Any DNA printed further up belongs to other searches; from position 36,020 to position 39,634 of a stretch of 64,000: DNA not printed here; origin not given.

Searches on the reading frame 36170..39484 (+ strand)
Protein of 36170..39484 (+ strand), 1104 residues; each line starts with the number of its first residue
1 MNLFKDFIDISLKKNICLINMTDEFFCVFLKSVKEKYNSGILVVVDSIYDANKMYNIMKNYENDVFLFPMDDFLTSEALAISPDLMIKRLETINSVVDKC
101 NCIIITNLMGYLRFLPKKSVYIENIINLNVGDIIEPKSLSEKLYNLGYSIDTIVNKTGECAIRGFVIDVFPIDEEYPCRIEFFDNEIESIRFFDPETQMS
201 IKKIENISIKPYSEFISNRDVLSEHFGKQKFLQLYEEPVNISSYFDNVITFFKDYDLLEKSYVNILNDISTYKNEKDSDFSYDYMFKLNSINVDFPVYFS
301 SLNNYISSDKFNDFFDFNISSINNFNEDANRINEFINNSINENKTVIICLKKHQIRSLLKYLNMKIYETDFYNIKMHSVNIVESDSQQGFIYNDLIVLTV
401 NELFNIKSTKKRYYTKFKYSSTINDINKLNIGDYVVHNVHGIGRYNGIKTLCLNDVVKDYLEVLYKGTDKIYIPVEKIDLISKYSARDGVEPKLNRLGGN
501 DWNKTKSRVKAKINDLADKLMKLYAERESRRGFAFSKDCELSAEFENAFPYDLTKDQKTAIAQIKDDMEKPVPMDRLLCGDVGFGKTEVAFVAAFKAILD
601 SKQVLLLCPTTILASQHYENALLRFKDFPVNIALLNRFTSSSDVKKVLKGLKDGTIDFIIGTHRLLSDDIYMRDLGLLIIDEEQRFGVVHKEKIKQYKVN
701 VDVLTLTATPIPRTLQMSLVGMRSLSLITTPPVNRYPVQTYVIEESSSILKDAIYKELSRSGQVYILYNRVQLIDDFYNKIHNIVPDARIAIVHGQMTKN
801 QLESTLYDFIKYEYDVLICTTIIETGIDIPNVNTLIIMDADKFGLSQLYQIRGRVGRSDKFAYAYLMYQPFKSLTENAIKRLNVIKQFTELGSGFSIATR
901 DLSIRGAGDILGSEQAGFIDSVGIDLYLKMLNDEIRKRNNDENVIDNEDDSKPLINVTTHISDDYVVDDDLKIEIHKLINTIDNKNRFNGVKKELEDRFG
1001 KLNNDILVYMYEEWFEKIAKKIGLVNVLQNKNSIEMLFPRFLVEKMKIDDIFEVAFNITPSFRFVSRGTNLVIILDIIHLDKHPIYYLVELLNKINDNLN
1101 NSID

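Call 67: search_protein_families(library=pfam, proteins=[window:36170-39484:+], max_evalue=0.00001)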
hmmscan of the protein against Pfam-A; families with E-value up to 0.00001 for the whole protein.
window:36170-39484:+ (1104 aa): 6 families
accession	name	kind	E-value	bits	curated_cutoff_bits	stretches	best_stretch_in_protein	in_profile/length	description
PF00270.35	DEAD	-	1.8e-24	86.8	26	1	554-716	1-165/167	DEAD/DEAH box helicase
PF17757.6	UvrB_inter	-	2.5e-24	85.7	22.9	1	126-215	1-91/91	UvrB interaction domain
PF00271.37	Helicase_C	-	3.5e-24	85.6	23.5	1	751-858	7-109/110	Helicase conserved C-terminal domain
PF02559.22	CarD_TRCF_RID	-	7e-19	68.1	23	1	429-485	1-57/57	CarD-like/TRCF RID domain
PF03461.20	TRCF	-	3e-11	44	25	1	956-1038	2-84/95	TRCF domain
PF04851.21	ResIII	-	5.1e-09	36.7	22.5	1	552-710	3-162/164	Type III restriction enzyme, res subunit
